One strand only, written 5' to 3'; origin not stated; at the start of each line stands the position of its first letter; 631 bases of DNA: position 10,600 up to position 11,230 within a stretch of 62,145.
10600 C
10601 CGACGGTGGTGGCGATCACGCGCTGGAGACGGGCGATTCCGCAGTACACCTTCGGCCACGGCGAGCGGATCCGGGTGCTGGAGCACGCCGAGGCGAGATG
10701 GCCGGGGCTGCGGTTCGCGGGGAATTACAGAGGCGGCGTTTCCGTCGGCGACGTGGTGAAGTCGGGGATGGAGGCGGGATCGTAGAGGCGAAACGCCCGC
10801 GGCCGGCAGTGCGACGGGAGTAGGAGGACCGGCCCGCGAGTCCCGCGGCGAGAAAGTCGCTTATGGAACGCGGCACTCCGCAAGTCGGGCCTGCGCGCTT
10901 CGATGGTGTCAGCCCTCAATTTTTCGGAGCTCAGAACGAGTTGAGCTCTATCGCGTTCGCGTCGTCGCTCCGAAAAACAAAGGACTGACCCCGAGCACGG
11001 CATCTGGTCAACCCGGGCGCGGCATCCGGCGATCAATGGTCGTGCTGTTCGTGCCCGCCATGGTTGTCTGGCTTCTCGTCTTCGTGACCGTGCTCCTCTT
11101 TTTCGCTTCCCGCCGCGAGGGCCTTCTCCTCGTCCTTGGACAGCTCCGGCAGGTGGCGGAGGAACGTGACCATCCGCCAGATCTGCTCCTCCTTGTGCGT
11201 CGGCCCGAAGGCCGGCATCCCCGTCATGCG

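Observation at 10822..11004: Two-copy, block-conserved ~184-nt intergenic element whose differences preserve helices (copy 1): candidate new structured RNA or non-autonomous element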

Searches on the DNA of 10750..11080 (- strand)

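Call 7: search_rna_families(source=window, start=10750, end=11080, threshold=evalue, max_evalue=10, show_alignments=3)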
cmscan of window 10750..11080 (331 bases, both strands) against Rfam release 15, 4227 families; matches with E-value up to 10: 0.
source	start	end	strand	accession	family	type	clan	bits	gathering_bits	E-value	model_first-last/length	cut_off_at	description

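Call 40: build_rna_model(alignment_id=A3, structure=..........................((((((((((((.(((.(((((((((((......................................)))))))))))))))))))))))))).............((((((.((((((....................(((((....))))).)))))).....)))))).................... )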
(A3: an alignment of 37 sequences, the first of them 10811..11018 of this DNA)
Model R1 built from alignment A3 (37 sequences, 216 columns); structure: as given.
model positions 208; base pairs 43; branch points 1; effective number of sequences 1.69; information 0.589 bits per position. Calibrated on 0.2 Mb of random sequence (short: E-values are rough).
structure used (alignment columns):
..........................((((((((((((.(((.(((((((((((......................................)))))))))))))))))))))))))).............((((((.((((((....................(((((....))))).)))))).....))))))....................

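Call 41: search_with_rna_model(model_id=R1, sources=[window, L001, L002, L003, L004, L005, L006, L007, L008, L009, L010, L011, L012, L013, L014, L015, L016, L017, L018, L019, L020, L021, L022, L023, L024, L025, L026, L027, L028, L029, L030, L031, L032, L033, L034, L035, L036, L037, L038, L039, L040, L041, L042, L043, L044, L045, L046, L047, L048, L049, L050, L051, L052, L053, L054, L055, L056, L057, L058, L059, L060, L061, L062, L063, L064, L065, L066, L067, L068], max_evalue=1)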
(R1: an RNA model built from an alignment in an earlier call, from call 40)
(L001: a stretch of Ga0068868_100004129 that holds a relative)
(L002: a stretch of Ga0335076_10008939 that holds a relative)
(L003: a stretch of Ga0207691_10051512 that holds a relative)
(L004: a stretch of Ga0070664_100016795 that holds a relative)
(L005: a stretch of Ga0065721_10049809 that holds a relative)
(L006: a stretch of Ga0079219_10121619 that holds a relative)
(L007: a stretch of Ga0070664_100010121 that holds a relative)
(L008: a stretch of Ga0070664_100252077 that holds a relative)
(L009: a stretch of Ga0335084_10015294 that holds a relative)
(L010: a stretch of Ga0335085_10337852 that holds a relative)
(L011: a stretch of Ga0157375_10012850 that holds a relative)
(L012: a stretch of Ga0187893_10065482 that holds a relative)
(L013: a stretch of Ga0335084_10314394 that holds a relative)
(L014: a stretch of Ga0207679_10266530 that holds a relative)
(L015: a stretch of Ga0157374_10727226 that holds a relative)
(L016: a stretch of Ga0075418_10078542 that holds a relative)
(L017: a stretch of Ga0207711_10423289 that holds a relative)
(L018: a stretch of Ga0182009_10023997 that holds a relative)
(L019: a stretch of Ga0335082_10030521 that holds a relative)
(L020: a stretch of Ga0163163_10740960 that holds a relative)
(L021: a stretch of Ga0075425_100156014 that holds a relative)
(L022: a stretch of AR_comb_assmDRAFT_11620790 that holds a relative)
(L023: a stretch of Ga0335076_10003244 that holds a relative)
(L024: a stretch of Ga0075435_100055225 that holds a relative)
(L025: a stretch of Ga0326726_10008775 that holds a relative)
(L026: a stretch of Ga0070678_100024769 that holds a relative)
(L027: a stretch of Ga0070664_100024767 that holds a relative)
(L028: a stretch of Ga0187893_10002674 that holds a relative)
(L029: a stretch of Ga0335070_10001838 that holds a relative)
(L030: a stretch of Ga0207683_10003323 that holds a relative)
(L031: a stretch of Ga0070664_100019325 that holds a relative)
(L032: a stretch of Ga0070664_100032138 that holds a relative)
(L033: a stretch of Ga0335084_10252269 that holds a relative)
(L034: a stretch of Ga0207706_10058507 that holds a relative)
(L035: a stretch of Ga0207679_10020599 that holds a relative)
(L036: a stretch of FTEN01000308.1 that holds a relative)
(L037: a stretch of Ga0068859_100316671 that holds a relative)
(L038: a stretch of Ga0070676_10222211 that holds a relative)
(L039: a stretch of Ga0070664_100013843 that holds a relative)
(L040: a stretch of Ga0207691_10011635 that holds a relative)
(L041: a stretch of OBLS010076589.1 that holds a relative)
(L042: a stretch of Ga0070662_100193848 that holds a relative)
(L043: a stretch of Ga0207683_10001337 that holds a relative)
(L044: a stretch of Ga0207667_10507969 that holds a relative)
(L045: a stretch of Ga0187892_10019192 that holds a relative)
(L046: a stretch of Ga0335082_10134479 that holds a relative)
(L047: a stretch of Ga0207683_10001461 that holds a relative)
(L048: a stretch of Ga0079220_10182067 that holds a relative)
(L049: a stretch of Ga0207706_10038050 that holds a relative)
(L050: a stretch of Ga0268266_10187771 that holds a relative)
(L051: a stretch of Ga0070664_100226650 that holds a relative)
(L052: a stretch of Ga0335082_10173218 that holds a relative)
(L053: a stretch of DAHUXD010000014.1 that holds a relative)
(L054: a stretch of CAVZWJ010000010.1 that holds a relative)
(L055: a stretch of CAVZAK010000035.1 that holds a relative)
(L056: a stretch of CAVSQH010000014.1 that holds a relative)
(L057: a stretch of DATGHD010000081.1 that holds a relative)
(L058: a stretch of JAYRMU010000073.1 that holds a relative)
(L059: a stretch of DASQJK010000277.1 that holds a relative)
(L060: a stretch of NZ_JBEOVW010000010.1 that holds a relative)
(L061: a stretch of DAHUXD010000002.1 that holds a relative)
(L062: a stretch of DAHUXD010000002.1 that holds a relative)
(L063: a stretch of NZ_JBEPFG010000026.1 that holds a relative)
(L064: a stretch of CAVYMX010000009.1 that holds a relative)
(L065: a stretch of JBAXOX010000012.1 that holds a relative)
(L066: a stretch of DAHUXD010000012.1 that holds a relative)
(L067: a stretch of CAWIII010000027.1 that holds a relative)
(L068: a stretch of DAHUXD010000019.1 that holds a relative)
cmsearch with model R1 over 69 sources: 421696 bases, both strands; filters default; matches with E-value up to 1: 125.
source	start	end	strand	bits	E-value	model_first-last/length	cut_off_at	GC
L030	13750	13957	-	225.5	2.1e-57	1-208/208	no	0.65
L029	4033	4242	-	219.5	8e-56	1-208/208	no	0.66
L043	5836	6043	-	219.1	1e-55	1-208/208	no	0.62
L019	5480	5686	+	218.4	1.6e-55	1-208/208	no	0.66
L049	4051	4258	-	216.4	5.2e-55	1-208/208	no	0.64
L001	57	265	-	216.2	6e-55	1-208/208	no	0.66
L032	3546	3754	-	214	2.2e-54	1-208/208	no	0.66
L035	3210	3418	-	214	2.2e-54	1-208/208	no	0.66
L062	1716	1923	+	212.5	5.4e-54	1-208/208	no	0.67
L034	1250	1455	+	212.3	6.3e-54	1-208/208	no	0.63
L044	946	1151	+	212.2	6.5e-54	1-208/208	no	0.63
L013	196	404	-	211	1.3e-53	1-208/208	no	0.63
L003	338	545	+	210.6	1.7e-53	1-208/208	no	0.63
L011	4686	4893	+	210.6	1.7e-53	1-208/208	no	0.63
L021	212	421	+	209.5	3.4e-53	1-208/208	no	0.63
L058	724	931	-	209.5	3.4e-53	1-208/208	no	0.68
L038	210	415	+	207.6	1.1e-52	1-208/208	no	0.65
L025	3255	3463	+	206.5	2e-52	1-208/208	no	0.66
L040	5452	5657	-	205.7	3.4e-52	1-208/208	no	0.65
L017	206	411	-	205.4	4e-52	1-208/208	no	0.65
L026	1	197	+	205.2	4.5e-52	12-208/208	5'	0.67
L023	1502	1709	+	200.8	6.6e-51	1-208/208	no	0.67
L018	489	694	-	200.1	9.7e-51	1-208/208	no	0.65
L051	807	1012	+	199.4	1.6e-50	1-208/208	no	0.65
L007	1900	2105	-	198.7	2.4e-50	1-208/208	no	0.64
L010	1426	1634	+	198.1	3.3e-50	1-208/208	no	0.67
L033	293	500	+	197.2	5.8e-50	1-208/208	no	0.68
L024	1427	1633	-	196.8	7.4e-50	1-208/208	no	0.71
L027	87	295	-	196.2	1.1e-49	1-208/208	no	0.69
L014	691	899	+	195.8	1.4e-49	1-208/208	no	0.67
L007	4044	4251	-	195.6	1.5e-49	1-208/208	no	0.68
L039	6183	6389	-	191.5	1.9e-48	1-208/208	no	0.65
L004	21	227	-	191.4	2e-48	1-208/208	no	0.66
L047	7185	7391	-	190.7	2.9e-48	1-208/208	no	0.62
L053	5530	5735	-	190.4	3.6e-48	1-208/208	no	0.67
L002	119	326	-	190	4.5e-48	1-208/208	no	0.63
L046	43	252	-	187.9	1.6e-47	1-208/208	no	0.66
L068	761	969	+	187.8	1.7e-47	1-208/208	no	0.68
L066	5760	5968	+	176.7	1.4e-44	1-208/208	no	0.63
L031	1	154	-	157.7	1.4e-39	1-154/208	3'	0.65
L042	1455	1609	+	150.4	1.2e-37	1-155/208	3'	0.66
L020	1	158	-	145.7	2.1e-36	1-159/208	3'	0.61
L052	1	139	-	133.5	3.2e-33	1-140/208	3'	0.66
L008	1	125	+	129.3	4.2e-32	84-208/208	5'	0.63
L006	1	139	-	128.2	8e-32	1-141/208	3'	0.62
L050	1754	1886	+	128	9.2e-32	1-135/208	3'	0.62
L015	1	144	-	118.5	2.8e-29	1-145/208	3'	0.63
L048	1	128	+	114.1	4.3e-28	81-208/208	5'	0.65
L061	616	755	+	87.8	3.5e-21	1-208/208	no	0.69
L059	852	966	+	75.6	5.5e-18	1-208/208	no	0.66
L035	4190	4309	+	71.6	6.3e-17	1-208/208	no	0.68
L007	7589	7644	+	49.2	4.7e-11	1-56/208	3'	0.66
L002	191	360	+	41.7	4.6e-09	1-208/208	no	0.65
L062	1740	1829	-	41.2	6.3e-09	25-114/208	no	0.62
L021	236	326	-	41.1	6.5e-09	25-114/208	no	0.6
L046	138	228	+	39.7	1.5e-08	25-114/208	no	0.64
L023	1526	1614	-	38.9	2.5e-08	25-114/208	no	0.64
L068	773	1022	-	38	4.2e-08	1-208/208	no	0.68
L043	5930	6019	+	37.7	5.2e-08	25-114/208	no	0.62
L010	1705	1770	-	37.5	5.8e-08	143-208/208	5'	0.7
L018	583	670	+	37.3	6.5e-08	25-114/208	no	0.61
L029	4128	4218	+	37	7.7e-08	25-114/208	no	0.63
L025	3279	3369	-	37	7.9e-08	25-114/208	no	0.65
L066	5782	5873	-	36.5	1.1e-07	25-114/208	no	0.58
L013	291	380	+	36.4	1.1e-07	25-114/208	no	0.6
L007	4138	4227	+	36.2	1.3e-07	25-114/208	no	0.66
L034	1274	1361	-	36.1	1.3e-07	25-114/208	no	0.6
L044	970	1057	-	36.1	1.3e-07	25-114/208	no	0.64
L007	1994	2081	+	36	1.4e-07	25-114/208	no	0.65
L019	5504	5592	-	35.9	1.5e-07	25-114/208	no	0.62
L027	182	271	+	35.8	1.6e-07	25-114/208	no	0.64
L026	14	103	-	35.3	2.1e-07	25-114/208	no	0.64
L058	818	907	+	34.9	2.7e-07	25-114/208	no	0.64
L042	1479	1568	-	34.7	3e-07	25-114/208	no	0.64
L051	831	918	-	34.7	3.1e-07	25-114/208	no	0.59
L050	1778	1865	-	34.6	3.4e-07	25-114/208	no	0.6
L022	275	396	-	34.2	4.4e-07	1-208/208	no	0.7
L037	26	147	+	34.2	4.4e-07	1-208/208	no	0.7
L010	1450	1539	-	33.8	5.3e-07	25-114/208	no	0.6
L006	28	115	+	33.4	6.7e-07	25-114/208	no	0.6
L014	715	804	-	33.3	7.5e-07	25-114/208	no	0.63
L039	6278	6365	+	32.4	1.3e-06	25-114/208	no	0.59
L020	46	134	+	32.2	1.4e-06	25-114/208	no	0.61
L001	152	241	+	32.1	1.5e-06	25-114/208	no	0.64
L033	317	406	-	31.8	1.9e-06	25-114/208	no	0.63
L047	7280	7367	+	31.4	2.2e-06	25-114/208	no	0.57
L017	300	387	+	31.4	2.3e-06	25-114/208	no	0.6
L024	1521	1609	+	30.5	3.9e-06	25-114/208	no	0.69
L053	5623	5711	+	30.5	4.1e-06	25-114/208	no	0.62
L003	362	451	-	30.3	4.4e-06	25-114/208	no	0.63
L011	4710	4799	-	30.3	4.4e-06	25-114/208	no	0.63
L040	5546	5633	+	29.3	8.1e-06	25-114/208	no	0.64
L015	32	120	+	28.8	1.1e-05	25-114/208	no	0.6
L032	3640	3730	+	28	1.8e-05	25-114/208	no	0.63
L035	3304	3394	+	28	1.8e-05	25-114/208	no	0.63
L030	13844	13933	+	27.8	2e-05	25-114/208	no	0.64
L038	232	321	-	27.7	2.2e-05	25-114/208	no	0.63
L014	1400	1463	-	25.9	6.6e-05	145-208/208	5'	0.64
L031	41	130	+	25.7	7.3e-05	25-114/208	no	0.62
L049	4145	4234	+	25.7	7.3e-05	25-114/208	no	0.62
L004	117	204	+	25.6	7.7e-05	26-113/208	no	0.62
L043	6084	6175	-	21.7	0.00083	1-208/208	no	0.66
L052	27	115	+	21.1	0.0012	25-114/208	no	0.64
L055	4686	4750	+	19.7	0.0027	121-188/208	no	0.75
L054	779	843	+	19.3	0.0035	121-188/208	no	0.72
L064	2984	3048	-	18.8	0.0049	121-188/208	no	0.74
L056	6679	6743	-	18.8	0.0049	121-188/208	no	0.74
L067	2083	2147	-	18.8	0.0049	121-188/208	no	0.74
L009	5583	5673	+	17.6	0.0099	1-208/208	no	0.74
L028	3176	3301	-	17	0.014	1-208/208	no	0.69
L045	3799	3924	+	17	0.014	1-208/208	no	0.69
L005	4242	4341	-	16.4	0.02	1-208/208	no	0.69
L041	969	1083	-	15.1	0.045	1-208/208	no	0.68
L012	1776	1883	-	14.8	0.052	1-208/208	no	0.69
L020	163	212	-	14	0.086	1-208/208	no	0.64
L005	6513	6627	+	13.9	0.09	1-208/208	no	0.7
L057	3192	3295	+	11.9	0.32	1-208/208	no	0.65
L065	1439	1463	+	11.6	0.38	133-183/208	no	0.68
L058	7273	7319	-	10.1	0.94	47-93/208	no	0.66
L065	1475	1517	+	10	0.99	133-183/208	no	0.67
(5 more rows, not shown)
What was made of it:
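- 10822..11030 (.): Copy 1 of the repeat, whole unit. It fills the spacer between the hemY stop (10785, + strand) and the cytochrome c stop (11033, - strand). Covariance model R1 scores 197.6 bits at 10811-11016 (call 41).
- Checked: It finds nothing else in the window (next best 10 bits, E 0.9; call 41).
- Covariance model hits score 176-225 bits (call 41).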

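Call 53: search_with_rna_model(model_id=R1, sources=[L069, L070, L071, L072, L073, L074, L075], max_evalue=1)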
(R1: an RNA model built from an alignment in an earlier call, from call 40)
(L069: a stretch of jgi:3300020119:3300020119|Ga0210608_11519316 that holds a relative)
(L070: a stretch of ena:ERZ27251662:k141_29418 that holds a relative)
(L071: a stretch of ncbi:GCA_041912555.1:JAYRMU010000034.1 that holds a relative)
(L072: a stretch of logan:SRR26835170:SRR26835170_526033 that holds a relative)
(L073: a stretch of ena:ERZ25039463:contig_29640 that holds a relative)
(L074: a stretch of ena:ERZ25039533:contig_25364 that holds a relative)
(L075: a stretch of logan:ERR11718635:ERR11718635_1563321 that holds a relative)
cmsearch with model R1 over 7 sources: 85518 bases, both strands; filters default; matches with E-value up to 1: 6.
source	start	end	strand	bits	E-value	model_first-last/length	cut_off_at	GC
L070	7250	7455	-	212.3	1.3e-54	1-208/208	no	0.63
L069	7443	7522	-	61.8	4.9e-15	129-208/208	5'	0.7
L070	7344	7431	+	36.1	2.7e-08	25-114/208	no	0.6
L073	1683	1749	-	10.9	0.11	33-106/208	no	0.66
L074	10565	10606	+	7.5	0.9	128-188/208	no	0.81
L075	1021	1062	+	7.5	0.9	128-188/208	no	0.81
